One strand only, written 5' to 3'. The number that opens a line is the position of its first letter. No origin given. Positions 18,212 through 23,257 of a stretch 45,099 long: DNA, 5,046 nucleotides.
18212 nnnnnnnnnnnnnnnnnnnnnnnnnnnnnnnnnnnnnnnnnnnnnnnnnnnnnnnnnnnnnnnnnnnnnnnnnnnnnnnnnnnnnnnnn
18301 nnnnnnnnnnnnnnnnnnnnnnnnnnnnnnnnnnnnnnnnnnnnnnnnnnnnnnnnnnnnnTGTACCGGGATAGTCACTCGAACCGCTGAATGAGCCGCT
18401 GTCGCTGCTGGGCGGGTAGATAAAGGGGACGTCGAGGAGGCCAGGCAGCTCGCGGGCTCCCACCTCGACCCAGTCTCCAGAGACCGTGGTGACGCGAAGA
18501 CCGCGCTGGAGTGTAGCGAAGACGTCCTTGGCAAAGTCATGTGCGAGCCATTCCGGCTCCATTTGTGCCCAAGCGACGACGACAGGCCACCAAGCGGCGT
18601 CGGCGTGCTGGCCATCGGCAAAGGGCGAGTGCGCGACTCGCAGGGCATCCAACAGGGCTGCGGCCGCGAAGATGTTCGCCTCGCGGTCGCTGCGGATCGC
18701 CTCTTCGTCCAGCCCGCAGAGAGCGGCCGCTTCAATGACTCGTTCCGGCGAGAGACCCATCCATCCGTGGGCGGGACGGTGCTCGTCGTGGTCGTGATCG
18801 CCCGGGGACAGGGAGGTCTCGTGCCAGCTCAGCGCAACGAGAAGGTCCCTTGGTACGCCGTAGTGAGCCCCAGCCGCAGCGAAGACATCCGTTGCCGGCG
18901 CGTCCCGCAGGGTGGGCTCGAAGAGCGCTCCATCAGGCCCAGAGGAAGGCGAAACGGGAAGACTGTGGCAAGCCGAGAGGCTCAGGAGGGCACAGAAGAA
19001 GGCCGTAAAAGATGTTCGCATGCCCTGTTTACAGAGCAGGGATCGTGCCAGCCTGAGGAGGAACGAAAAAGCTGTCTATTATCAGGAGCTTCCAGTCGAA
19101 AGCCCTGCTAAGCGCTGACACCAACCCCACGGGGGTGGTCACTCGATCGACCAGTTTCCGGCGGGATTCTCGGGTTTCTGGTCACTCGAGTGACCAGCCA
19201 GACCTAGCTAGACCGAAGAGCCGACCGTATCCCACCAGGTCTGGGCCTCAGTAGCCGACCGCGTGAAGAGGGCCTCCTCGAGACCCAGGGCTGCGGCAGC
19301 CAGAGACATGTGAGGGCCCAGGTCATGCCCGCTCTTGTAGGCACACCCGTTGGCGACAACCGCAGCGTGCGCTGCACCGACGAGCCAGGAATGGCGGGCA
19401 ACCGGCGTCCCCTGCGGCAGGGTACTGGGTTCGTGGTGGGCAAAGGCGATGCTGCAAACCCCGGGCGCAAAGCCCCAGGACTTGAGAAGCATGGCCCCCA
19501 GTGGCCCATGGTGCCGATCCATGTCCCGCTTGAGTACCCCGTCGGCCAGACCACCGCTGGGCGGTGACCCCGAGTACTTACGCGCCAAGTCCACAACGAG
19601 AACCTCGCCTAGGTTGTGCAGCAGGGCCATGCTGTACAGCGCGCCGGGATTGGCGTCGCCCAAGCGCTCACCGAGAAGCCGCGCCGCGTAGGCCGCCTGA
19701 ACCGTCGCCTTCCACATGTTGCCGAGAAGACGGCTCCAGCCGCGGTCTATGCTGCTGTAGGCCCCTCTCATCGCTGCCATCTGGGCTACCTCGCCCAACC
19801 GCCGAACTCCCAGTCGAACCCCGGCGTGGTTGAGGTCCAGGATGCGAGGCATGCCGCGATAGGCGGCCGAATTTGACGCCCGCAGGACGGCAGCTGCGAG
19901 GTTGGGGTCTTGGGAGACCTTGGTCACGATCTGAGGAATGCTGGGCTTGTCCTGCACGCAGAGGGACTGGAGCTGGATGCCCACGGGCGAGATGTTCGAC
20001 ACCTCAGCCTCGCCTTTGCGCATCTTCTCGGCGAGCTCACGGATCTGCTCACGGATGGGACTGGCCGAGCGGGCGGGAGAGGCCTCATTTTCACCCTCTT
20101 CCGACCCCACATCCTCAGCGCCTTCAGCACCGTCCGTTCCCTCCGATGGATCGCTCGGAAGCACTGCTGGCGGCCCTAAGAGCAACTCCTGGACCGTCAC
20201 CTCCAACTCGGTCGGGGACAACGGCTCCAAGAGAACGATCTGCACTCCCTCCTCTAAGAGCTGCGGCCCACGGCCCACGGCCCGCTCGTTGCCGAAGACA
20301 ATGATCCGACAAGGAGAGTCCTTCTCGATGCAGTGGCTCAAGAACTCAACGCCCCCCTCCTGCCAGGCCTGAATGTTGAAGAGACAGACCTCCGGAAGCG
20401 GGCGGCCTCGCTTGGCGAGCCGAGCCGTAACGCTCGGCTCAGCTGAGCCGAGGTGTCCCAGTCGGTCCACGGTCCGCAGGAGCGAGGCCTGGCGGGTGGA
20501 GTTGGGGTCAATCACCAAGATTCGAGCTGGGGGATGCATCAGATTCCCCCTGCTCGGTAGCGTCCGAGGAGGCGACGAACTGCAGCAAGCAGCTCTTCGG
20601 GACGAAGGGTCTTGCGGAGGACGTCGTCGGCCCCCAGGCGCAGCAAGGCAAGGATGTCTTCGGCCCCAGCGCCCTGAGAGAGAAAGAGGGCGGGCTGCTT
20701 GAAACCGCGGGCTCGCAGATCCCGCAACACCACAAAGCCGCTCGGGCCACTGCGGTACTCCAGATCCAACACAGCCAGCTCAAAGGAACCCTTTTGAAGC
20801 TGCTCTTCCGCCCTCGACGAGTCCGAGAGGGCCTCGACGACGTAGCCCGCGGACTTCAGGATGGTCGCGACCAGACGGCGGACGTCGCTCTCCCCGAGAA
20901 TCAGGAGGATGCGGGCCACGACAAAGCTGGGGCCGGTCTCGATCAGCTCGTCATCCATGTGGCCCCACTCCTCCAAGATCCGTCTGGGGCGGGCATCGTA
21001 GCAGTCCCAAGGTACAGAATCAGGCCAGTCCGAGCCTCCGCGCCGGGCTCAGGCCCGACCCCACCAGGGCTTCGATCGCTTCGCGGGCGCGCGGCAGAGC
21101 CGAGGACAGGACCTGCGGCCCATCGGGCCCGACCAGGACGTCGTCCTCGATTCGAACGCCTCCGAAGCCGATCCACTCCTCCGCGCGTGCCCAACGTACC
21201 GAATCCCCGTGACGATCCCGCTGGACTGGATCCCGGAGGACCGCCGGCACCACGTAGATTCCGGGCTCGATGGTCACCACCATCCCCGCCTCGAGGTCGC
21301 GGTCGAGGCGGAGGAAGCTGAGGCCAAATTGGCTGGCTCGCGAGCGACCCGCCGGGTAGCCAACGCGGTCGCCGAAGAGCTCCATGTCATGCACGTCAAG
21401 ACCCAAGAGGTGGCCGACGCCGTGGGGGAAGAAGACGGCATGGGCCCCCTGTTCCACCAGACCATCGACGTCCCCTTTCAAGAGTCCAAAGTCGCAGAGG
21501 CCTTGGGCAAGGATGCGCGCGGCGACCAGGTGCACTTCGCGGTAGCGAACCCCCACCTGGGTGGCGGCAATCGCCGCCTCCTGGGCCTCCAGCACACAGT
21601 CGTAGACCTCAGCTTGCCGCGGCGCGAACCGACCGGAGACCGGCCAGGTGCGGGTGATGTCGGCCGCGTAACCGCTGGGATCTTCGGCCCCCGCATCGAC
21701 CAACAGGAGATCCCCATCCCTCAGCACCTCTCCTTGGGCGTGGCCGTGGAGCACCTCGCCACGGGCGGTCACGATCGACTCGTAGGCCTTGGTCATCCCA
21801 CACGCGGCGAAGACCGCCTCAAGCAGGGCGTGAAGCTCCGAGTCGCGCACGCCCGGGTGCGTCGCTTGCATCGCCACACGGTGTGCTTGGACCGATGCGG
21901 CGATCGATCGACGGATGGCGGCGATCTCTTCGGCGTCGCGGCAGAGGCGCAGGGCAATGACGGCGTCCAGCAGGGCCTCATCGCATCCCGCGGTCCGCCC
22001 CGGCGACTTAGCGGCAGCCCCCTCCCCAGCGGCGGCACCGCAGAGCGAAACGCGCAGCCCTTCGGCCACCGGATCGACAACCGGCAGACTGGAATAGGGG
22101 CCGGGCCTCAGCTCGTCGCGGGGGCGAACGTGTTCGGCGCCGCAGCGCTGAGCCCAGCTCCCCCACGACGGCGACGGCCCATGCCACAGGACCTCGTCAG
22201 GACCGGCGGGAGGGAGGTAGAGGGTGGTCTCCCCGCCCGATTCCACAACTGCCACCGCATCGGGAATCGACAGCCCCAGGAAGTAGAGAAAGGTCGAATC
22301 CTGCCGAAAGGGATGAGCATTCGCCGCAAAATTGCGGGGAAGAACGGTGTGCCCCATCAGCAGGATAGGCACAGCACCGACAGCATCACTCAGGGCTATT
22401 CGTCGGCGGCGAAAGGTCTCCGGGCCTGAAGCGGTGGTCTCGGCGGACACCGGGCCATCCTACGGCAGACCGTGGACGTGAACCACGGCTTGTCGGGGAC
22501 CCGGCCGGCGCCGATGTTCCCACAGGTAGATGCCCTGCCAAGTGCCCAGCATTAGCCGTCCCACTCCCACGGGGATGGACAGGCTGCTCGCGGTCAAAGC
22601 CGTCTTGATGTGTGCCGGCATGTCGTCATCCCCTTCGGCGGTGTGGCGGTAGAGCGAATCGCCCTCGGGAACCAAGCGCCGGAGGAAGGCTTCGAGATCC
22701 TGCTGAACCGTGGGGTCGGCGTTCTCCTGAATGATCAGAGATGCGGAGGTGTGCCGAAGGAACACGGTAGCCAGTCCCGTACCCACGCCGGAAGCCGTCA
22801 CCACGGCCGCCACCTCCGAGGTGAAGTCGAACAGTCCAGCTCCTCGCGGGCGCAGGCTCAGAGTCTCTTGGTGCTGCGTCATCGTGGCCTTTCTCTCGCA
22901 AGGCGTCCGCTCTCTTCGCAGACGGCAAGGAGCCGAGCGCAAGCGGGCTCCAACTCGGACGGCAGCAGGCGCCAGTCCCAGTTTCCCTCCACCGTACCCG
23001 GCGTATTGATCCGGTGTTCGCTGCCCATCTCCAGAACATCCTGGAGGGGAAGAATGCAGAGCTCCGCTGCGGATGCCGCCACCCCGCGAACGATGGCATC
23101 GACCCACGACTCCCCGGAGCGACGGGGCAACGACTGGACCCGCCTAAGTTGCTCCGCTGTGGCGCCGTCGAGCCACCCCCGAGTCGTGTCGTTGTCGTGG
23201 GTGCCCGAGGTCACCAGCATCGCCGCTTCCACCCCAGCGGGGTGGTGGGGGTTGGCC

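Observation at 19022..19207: Textbook sigma54 enhancer architecture in front of a peptidoglycan-hydrolase gene, with a near-leaderless start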

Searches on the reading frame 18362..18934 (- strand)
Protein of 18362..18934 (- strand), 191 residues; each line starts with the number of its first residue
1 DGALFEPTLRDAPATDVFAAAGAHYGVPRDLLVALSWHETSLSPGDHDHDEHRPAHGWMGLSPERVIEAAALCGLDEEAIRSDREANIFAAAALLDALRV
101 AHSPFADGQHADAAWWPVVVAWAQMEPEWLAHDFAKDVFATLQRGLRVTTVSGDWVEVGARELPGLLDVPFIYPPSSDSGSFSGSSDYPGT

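Call 58: search_protein_families(library=pfam, proteins=[window:18362-18934:-], max_evalue=1)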
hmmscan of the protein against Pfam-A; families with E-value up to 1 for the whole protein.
window:18362-18934:- (191 aa): 2 families
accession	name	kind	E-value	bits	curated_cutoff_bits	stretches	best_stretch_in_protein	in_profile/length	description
PF13406.11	SLT_2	-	0.2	11.3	24.3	1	16-42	75-101/292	Transglycosylase SLT domain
PF01464.25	SLT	-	0.31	11.1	21.3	1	17-98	2-79/117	Transglycosylase SLT domain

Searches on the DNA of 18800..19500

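Call 53: search_rna_families(source=window, start=18800, end=19500, threshold=evalue, max_evalue=1)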
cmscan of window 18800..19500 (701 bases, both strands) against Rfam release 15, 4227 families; matches with E-value up to 1: 3.
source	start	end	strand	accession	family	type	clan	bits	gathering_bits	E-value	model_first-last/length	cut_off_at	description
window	19132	19200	+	RF03934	mir-m107-1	Gene; miRNA;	-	25.4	83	0.028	1-65/65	no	mir-m107-1 microRNA precursor family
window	19132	19200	-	RF03934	mir-m107-1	Gene; miRNA;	-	25.2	83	0.031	1-65/65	no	mir-m107-1 microRNA precursor family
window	18811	19013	+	RF02247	Six3os1_2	Gene; lncRNA;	-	17.4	80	0.96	1-217/217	no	Six3os1 conserved region 2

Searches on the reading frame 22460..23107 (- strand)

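Call 38: search_protein_families(library=pfam, proteins=[window:22460-23107:-], max_evalue=0.00001)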
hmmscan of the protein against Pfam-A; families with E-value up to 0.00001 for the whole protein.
window:22460-23107:- (215 aa): 1 family
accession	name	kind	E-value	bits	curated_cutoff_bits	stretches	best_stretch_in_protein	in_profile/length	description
PF01894.22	UPF0047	-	2.4e-41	141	27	1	94-211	1-117/117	Uncharacterised protein family UPF0047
